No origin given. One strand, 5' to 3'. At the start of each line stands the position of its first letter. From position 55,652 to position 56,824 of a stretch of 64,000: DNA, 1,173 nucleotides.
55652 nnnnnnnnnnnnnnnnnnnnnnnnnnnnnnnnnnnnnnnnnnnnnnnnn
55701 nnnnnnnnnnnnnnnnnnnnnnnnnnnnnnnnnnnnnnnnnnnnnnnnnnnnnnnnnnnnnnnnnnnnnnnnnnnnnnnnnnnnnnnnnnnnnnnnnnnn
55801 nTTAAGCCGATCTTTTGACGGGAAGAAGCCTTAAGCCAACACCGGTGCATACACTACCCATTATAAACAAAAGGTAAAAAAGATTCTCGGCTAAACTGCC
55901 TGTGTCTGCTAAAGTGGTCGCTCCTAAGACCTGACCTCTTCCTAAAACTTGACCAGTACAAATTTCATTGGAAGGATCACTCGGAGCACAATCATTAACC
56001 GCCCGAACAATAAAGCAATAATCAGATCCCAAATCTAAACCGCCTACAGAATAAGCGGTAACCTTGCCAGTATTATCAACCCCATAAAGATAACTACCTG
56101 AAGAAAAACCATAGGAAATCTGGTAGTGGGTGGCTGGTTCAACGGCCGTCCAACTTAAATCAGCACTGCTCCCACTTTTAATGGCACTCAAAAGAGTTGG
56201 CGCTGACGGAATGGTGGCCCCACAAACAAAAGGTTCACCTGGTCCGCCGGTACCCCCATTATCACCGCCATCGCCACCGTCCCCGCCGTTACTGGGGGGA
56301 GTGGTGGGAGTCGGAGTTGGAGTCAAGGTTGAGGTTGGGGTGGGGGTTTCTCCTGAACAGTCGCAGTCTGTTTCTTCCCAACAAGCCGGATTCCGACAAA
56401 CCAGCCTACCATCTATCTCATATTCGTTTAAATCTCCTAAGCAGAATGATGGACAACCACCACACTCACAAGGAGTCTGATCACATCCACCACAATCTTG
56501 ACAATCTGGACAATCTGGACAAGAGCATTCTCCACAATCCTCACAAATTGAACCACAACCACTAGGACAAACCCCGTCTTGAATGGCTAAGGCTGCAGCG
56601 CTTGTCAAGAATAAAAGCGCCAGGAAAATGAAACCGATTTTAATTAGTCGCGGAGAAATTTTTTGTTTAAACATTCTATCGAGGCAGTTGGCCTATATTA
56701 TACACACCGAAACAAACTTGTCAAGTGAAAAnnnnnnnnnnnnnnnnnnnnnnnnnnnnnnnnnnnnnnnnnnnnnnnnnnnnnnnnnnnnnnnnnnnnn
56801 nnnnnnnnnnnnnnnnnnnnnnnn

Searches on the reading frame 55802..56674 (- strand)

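Call 3: search_protein_families(library=pfam, proteins=[window:55802-56674:-], max_evalue=1)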
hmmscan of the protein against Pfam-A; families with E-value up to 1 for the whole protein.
window:55802-56674:- (290 aa): 1 family
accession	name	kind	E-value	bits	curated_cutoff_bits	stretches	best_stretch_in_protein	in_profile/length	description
PF00041.27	fn3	-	2.3e-07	31.4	25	1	157-236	1-82/84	Fibronectin type III domain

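Call 4: search_protein_families(library=ncbifam, proteins=[window:55802-56674:-], max_evalue=1)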
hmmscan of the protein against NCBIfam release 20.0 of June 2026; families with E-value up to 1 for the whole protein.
window:55802-56674:- (290 aa): 0 families
